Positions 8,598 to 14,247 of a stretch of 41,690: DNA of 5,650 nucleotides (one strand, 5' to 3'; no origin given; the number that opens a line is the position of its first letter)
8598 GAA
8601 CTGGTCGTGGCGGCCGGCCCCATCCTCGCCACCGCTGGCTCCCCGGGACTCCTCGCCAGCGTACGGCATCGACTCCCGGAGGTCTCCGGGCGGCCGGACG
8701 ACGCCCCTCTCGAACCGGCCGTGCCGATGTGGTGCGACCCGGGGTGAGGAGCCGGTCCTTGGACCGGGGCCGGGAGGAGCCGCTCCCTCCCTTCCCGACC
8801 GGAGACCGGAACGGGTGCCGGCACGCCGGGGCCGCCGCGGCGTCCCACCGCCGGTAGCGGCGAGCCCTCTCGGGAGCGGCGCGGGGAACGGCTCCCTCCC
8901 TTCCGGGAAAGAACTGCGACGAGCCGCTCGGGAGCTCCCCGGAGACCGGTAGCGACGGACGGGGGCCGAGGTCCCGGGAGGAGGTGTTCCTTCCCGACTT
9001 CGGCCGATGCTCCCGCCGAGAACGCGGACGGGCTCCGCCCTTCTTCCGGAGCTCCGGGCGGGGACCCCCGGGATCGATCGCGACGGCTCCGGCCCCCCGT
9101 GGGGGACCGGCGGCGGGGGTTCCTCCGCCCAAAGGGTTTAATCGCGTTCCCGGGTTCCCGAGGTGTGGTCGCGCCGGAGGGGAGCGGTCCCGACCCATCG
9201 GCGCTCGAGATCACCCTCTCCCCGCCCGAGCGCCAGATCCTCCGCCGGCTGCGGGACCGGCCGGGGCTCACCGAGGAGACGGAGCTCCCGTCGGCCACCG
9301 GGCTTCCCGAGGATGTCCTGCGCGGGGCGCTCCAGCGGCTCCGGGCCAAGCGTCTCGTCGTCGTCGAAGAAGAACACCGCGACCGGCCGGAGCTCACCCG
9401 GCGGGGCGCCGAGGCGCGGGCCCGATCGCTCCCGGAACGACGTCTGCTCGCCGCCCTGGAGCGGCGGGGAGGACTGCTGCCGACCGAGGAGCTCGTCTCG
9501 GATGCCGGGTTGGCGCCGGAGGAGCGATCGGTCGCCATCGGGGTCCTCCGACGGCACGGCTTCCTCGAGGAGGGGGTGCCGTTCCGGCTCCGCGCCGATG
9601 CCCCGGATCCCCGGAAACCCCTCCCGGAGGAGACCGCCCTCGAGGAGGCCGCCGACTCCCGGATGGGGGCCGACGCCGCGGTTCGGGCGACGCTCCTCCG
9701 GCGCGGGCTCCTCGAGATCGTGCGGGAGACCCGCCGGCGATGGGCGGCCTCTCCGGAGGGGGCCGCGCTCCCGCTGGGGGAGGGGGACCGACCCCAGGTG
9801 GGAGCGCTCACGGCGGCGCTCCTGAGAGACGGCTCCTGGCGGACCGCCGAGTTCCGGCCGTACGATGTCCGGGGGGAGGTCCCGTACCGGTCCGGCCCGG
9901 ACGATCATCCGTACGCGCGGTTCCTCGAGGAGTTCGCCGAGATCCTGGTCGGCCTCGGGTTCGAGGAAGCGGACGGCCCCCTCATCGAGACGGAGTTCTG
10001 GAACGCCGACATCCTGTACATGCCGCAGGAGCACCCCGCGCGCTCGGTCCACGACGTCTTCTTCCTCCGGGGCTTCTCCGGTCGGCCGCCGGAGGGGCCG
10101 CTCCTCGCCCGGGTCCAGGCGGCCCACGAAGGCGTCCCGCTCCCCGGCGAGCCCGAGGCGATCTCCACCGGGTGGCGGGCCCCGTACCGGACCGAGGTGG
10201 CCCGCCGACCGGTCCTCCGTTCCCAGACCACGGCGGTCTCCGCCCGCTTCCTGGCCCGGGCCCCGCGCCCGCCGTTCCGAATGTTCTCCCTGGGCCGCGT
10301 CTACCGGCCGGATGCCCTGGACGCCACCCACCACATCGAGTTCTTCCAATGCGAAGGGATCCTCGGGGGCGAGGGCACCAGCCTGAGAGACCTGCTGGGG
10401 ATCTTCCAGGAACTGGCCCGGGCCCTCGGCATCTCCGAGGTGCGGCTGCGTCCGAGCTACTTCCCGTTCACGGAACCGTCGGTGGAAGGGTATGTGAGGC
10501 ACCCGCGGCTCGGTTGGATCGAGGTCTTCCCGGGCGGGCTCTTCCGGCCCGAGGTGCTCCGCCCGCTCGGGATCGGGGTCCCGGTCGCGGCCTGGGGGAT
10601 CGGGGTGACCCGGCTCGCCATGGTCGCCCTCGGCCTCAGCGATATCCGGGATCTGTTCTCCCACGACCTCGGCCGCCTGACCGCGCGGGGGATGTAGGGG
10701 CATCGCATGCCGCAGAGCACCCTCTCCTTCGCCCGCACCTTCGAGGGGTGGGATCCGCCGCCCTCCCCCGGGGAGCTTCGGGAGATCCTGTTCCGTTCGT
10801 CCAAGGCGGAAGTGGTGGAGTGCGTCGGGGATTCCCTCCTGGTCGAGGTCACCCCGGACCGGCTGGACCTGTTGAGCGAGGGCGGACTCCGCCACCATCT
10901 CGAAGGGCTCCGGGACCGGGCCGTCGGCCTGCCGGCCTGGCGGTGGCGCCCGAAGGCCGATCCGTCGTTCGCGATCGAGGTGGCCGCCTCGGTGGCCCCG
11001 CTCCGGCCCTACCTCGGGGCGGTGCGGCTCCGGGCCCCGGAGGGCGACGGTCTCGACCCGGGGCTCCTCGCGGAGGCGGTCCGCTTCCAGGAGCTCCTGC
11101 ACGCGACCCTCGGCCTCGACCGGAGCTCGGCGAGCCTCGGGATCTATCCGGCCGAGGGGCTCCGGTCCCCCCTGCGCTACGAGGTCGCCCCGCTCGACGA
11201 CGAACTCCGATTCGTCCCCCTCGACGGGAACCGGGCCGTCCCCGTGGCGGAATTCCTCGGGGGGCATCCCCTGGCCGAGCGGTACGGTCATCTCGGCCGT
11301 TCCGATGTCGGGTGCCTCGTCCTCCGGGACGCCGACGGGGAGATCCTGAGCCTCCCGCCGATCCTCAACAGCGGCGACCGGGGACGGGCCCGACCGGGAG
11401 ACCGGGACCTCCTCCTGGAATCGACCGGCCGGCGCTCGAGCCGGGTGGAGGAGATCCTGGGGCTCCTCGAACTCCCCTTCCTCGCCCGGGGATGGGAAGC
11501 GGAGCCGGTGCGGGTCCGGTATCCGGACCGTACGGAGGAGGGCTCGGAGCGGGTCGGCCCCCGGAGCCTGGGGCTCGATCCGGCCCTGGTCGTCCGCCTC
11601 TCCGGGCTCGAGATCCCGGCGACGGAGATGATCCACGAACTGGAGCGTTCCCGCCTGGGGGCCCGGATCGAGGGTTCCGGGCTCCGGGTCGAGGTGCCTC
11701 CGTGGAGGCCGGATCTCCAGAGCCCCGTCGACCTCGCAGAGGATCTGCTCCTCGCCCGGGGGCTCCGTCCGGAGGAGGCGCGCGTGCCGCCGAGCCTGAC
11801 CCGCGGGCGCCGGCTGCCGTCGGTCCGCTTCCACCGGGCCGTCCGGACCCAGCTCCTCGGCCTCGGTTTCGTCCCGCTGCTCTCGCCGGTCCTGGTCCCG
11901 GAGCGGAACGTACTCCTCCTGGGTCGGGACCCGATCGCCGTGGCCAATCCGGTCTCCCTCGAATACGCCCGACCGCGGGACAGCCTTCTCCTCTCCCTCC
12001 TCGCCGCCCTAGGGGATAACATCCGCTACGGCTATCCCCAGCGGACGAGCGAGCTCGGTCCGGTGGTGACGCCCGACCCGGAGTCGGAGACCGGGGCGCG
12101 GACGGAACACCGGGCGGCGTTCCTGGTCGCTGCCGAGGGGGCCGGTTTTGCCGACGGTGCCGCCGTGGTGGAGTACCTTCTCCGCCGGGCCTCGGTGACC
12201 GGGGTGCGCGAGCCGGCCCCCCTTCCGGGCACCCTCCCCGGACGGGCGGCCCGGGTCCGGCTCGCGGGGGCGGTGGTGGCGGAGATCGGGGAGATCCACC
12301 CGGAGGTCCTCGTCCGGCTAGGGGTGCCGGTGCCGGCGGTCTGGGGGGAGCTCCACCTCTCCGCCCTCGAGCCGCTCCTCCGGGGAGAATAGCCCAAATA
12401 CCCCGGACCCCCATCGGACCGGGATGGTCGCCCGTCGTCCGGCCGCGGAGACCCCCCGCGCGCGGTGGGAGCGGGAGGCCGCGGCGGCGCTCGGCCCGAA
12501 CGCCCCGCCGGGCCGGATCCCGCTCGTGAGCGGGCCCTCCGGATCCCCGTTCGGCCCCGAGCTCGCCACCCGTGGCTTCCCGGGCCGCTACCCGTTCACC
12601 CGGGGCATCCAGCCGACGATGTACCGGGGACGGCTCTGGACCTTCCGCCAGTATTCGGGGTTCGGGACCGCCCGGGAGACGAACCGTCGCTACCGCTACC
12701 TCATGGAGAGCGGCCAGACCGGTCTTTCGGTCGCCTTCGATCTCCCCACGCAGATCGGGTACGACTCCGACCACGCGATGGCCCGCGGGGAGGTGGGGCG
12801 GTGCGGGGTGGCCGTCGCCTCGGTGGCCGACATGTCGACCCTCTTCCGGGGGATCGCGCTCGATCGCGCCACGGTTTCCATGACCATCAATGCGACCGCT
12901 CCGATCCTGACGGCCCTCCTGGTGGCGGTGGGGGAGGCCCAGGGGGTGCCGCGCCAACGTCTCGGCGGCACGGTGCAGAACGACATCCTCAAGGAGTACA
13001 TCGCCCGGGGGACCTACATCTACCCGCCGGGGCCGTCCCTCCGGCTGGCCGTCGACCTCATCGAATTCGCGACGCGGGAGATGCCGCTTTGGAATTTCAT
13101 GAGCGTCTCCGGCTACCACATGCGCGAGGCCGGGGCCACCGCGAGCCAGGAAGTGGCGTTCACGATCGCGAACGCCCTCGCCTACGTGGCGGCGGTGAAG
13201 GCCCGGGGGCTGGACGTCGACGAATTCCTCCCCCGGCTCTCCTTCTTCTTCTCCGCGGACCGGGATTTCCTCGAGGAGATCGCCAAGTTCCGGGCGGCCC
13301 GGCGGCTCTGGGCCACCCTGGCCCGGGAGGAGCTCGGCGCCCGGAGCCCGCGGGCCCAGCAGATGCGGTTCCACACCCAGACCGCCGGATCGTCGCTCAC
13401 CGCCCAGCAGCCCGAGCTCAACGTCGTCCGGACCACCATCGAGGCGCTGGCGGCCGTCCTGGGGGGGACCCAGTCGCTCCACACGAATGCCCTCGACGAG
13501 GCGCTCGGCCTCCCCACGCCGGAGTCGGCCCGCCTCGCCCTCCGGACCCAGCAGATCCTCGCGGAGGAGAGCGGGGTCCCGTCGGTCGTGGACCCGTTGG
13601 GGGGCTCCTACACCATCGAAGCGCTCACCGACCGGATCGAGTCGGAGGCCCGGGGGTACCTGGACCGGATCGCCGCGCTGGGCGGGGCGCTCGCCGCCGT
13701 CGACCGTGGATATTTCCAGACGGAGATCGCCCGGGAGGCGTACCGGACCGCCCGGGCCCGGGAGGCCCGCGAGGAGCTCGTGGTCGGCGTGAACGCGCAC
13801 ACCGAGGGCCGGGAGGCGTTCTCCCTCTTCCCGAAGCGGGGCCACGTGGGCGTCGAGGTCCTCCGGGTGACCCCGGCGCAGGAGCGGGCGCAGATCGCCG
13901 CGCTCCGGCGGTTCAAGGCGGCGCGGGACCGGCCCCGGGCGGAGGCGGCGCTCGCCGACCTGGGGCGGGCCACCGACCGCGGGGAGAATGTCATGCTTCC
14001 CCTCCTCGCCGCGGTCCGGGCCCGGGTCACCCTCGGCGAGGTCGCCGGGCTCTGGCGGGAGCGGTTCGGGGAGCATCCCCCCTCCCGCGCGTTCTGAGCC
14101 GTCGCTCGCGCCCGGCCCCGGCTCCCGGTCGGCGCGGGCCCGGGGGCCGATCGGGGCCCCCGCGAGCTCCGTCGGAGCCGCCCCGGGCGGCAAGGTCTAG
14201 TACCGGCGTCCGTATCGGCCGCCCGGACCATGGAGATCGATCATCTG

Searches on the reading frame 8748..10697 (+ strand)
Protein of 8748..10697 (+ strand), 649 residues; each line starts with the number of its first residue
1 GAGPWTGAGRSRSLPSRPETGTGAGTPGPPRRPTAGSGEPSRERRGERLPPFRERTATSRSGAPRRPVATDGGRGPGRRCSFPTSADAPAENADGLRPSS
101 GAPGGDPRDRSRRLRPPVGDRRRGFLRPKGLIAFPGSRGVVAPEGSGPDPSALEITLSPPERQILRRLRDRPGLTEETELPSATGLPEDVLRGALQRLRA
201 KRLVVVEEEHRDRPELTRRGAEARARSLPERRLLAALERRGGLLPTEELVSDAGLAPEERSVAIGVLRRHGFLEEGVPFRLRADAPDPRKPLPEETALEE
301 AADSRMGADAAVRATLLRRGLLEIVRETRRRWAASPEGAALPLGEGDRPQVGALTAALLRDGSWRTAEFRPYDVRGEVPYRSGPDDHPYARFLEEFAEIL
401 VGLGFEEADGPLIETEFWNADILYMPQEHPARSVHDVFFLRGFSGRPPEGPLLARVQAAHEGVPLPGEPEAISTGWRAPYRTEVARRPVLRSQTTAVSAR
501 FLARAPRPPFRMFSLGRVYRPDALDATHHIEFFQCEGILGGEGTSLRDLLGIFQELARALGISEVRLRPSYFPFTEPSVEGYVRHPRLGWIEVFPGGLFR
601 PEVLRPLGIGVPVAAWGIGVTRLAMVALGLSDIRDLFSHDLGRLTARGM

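Call 51: search_protein_families(library=pfam, proteins=[window:8748-10697:+], max_evalue=0.001)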
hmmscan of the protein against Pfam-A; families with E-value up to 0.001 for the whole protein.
window:8748-10697:+ (649 aa): 2 families
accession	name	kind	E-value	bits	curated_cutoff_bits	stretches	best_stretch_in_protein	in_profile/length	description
PF01409.25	tRNA-synt_2d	-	8.9e-78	261.6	19.8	1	372-642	2-241/246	tRNA synthetases class II core domain (F)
PF00152.25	tRNA-synt_2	-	0.00024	20.7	25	0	511-536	93-118/308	tRNA synthetases class II (D, K and N)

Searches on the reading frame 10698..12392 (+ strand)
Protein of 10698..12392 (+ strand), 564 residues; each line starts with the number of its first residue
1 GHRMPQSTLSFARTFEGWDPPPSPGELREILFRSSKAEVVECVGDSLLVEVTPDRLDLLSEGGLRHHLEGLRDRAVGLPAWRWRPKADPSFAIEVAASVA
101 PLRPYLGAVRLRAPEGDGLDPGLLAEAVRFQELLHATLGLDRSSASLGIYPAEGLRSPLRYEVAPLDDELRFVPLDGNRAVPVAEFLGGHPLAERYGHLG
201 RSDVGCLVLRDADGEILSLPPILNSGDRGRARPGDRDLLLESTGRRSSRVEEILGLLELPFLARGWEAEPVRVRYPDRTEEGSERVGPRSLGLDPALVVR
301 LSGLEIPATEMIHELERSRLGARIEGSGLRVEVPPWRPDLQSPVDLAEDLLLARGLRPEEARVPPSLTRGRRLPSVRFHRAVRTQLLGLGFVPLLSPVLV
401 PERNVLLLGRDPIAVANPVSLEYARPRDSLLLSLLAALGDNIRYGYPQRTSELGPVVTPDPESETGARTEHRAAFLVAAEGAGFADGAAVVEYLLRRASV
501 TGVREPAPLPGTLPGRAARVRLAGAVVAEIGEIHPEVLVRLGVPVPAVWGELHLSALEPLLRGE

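Call 51: search_protein_families(library=pfam, proteins=[window:10698-12392:+], max_evalue=0.001)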
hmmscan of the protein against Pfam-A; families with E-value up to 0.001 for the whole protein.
window:10698-12392:+ (564 aa): 2 families
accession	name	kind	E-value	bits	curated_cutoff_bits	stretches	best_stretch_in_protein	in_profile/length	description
PF17759.6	tRNA_synthFbeta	-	1.1e-24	87.6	22.4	1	367-554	9-214/214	Phenylalanyl tRNA synthetase beta chain CLM domain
PF03484.21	B5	-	2.6e-13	50.4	28.6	1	293-355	3-66/67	tRNA synthetase B5 domain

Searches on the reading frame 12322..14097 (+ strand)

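Call 51: search_protein_families(library=pfam, proteins=[window:12322-14097:+], max_evalue=0.001)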
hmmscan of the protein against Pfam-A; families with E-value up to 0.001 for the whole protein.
window:12322-14097:+ (591 aa): 1 family
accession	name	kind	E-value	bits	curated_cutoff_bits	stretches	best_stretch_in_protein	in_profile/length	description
PF01642.28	MM_CoA_mutase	-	1.6e-204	680.6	22.1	1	83-583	24-512/512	Methylmalonyl-CoA mutase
